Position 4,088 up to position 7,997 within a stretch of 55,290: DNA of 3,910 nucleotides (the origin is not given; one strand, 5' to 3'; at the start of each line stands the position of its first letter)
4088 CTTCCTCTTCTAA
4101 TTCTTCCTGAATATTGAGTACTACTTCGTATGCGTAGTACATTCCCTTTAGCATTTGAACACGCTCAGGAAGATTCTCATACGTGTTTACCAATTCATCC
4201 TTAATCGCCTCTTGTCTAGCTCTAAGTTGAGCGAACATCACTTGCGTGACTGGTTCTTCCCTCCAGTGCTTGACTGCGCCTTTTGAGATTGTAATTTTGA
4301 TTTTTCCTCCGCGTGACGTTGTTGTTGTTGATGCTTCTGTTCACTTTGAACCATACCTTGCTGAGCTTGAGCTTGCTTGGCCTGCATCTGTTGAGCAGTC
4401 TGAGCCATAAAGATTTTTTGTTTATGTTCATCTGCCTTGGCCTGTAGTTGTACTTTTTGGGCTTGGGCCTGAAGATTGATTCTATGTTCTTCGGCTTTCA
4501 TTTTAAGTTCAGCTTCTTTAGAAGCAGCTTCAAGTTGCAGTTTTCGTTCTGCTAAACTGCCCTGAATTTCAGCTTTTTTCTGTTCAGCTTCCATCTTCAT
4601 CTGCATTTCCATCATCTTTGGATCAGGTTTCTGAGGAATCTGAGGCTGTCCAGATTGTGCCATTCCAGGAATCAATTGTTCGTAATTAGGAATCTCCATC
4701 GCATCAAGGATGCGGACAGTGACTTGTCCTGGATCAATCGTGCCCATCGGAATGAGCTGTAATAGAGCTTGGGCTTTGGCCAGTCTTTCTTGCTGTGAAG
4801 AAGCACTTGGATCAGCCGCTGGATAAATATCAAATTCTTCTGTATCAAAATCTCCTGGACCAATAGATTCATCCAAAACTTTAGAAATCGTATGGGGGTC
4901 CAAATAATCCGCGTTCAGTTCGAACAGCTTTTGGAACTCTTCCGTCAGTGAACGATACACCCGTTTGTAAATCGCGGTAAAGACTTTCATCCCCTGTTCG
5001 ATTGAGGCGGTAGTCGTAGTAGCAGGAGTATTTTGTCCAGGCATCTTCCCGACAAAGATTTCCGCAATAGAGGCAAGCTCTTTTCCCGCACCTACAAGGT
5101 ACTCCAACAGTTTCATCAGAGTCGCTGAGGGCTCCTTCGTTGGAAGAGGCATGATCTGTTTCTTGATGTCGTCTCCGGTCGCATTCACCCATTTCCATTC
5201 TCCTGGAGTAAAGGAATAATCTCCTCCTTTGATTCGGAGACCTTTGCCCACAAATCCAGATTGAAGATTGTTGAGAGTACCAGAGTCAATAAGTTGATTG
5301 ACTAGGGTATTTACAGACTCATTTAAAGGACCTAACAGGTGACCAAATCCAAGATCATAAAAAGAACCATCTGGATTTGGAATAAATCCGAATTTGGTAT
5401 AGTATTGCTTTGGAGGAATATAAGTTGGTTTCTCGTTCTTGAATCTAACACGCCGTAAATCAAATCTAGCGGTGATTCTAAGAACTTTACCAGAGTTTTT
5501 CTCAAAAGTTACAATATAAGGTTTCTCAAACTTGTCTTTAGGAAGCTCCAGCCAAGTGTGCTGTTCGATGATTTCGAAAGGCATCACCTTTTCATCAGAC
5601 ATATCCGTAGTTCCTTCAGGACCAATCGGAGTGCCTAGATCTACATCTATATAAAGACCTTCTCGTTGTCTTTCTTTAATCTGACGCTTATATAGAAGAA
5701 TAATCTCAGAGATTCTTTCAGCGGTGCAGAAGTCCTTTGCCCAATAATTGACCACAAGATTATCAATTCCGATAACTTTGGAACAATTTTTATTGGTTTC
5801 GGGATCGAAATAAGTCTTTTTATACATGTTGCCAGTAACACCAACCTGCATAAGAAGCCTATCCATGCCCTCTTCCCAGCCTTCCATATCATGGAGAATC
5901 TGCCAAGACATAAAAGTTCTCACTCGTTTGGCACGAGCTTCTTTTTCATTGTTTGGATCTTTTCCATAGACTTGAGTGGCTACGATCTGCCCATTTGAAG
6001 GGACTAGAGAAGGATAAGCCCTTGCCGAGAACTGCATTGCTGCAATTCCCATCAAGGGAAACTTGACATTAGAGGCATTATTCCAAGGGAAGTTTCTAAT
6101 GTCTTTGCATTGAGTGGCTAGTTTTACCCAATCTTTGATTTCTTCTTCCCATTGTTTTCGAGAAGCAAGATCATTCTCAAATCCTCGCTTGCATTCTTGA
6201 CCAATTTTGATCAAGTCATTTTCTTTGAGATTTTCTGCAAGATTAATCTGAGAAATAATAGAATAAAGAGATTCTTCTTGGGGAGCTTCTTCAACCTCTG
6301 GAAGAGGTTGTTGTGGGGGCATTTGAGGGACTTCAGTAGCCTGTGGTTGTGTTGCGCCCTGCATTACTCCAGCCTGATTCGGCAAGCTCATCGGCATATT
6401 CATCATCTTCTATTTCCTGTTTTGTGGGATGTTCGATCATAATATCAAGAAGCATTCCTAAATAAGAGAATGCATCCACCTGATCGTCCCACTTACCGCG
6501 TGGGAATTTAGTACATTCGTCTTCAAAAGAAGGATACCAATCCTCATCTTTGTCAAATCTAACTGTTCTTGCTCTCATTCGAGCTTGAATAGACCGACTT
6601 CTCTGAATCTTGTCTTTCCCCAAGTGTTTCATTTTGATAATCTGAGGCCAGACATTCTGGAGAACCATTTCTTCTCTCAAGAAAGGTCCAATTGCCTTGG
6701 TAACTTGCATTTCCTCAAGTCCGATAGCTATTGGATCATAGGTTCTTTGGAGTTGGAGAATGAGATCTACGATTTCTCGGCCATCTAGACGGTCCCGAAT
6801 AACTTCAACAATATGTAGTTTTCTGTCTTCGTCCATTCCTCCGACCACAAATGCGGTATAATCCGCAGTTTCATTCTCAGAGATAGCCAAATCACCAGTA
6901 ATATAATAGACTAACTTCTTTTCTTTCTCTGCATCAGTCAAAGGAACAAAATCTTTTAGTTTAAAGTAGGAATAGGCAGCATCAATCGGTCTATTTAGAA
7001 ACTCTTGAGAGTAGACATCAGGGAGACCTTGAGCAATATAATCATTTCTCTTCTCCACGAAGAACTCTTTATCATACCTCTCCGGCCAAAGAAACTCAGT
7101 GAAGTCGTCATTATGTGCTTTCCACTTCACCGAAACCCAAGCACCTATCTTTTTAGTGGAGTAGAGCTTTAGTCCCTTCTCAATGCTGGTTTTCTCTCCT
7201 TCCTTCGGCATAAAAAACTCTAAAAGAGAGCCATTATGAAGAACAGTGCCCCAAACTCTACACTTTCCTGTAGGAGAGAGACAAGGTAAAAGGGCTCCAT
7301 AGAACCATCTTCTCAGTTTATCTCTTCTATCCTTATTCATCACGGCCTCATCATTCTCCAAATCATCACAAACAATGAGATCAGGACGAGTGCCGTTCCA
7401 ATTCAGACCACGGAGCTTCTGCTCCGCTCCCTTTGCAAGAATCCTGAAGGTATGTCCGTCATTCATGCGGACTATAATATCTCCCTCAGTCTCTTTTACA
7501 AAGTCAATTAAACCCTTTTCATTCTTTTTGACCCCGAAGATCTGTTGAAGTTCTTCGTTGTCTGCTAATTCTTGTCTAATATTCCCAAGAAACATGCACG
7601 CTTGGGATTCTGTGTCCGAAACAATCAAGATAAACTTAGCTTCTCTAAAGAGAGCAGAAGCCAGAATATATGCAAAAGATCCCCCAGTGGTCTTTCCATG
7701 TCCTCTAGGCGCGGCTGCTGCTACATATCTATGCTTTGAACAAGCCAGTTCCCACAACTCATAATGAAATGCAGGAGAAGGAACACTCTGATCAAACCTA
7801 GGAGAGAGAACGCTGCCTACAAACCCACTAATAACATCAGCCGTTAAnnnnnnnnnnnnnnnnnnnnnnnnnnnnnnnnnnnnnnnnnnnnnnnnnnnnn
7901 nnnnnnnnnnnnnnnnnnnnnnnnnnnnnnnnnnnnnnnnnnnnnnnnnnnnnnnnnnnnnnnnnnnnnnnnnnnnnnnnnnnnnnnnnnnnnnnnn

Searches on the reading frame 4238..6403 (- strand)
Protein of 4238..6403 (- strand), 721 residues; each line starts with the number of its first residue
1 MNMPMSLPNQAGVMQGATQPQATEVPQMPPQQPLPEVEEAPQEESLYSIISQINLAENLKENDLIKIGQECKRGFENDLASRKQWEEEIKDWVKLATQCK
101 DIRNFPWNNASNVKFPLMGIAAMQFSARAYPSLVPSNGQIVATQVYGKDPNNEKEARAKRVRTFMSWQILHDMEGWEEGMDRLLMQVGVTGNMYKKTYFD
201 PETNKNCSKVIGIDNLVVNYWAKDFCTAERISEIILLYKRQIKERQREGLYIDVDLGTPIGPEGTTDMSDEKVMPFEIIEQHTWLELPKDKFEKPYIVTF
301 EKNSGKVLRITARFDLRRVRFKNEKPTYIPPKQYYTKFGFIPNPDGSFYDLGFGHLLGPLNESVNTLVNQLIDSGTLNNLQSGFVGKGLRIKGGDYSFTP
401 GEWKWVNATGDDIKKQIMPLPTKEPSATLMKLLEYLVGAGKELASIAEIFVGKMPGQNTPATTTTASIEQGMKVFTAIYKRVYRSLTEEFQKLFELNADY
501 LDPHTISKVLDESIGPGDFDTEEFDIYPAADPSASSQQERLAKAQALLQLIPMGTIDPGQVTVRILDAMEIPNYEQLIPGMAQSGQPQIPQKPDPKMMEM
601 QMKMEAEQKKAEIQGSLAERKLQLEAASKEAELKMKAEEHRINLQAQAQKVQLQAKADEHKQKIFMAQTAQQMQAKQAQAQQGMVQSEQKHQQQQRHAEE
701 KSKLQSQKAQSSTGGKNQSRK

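Call 38: search_protein_families(library=phrogs, proteins=[window:4238-6403:-], max_evalue=0.00001)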
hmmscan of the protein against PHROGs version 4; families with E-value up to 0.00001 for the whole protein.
window:4238-6403:- (721 aa): 2 families
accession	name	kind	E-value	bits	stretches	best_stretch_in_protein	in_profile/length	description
phrog_1216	-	head and packaging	9.3e-18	65.1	1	335-707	343-707/714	portal protein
phrog_332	-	connector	1.8e-09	37.5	1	73-611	16-541/560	head-tail adaptor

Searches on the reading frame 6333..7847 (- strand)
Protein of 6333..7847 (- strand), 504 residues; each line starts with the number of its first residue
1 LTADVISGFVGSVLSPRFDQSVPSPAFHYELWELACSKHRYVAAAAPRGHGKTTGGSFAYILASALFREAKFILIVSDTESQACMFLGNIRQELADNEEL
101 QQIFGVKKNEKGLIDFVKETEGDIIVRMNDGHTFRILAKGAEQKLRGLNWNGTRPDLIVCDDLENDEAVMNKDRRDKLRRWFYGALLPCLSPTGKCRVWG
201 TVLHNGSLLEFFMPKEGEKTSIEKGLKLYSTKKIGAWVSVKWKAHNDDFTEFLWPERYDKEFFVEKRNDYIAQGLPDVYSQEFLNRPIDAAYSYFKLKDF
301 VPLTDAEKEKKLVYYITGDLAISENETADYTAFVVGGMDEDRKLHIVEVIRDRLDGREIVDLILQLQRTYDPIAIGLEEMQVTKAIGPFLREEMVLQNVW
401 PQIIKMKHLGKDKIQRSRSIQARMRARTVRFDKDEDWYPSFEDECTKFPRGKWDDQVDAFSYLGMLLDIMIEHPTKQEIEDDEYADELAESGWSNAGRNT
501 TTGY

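Call 38: search_protein_families(library=phrogs, proteins=[window:6333-7847:-], max_evalue=0.00001)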
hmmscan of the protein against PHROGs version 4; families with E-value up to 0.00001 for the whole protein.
window:6333-7847:- (504 aa): 6 families
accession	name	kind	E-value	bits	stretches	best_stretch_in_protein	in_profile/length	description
phrog_38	-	head and packaging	4.8e-84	284.4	1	24-479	290-715/760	terminase large subunit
phrog_5573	-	head and packaging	1.9e-17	64.5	1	227-479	2-243/250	terminase large subunit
phrog_2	-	head and packaging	2.8e-16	60.4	1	25-474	266-601/807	terminase large subunit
phrog_14112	-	unknown function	2.3e-14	54.5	1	23-179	81-236/247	-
phrog_979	-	head and packaging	2.7e-08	34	1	291-462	413-594/642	terminase large subunit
phrog_12171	-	head and packaging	4.6e-06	27.7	0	405-461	34-89/110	terminase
